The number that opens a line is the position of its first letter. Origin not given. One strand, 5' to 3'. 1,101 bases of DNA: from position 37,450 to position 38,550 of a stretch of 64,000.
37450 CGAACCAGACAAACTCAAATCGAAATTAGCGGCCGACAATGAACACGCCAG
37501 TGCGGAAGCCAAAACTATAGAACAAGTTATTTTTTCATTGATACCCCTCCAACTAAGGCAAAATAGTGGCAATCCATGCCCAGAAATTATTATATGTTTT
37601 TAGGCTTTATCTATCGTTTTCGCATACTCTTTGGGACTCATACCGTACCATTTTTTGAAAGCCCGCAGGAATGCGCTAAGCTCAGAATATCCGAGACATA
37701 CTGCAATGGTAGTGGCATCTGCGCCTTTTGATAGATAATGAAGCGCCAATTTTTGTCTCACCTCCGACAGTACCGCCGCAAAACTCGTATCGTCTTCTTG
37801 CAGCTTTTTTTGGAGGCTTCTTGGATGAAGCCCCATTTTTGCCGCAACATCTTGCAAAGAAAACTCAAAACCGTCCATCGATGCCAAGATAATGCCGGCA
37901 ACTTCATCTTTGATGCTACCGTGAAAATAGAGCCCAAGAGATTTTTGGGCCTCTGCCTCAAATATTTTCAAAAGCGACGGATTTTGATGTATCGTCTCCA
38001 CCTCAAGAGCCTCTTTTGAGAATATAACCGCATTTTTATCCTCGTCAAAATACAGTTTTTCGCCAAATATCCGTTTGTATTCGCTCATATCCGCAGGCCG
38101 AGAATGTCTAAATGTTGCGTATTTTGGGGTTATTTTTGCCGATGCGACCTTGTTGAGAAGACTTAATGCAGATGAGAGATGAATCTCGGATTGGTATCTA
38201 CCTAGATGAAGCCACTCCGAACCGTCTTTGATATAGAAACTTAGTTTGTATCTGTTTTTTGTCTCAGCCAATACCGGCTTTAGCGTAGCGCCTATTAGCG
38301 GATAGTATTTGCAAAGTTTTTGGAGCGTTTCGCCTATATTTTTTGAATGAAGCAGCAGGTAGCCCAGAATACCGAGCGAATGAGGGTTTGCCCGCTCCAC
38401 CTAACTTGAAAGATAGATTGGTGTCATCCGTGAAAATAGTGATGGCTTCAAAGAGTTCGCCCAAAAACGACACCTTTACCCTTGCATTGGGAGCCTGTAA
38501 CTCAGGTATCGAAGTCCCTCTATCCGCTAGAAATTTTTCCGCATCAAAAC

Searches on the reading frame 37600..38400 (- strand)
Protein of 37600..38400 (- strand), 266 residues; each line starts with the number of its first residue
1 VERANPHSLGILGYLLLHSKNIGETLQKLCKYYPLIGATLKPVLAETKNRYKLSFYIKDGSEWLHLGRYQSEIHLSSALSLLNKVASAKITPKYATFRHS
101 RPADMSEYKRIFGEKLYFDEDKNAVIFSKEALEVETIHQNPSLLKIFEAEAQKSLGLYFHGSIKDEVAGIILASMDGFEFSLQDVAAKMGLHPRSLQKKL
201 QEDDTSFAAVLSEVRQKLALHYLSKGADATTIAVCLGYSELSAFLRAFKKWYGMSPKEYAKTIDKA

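Call 76: search_protein_families(library=pfam, proteins=[window:37600-38400:-], max_evalue=0.0001)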
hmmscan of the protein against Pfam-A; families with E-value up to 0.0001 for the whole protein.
window:37600-38400:- (266 aa): 3 families
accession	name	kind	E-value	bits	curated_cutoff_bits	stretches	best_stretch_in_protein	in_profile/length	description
PF12625.12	Arabinose_bd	-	5.6e-22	79.2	27.6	1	2-133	52-182/185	Arabinose-binding domain of AraC transcription regulator, N-term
PF12833.13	HTH_18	-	3.8e-17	62.8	33.6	1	186-261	2-79/80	Helix-turn-helix domain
PF00165.29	HTH_AraC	-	1e-06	29.2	26.6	0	231-259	13-40/42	Bacterial regulatory helix-turn-helix proteins, AraC family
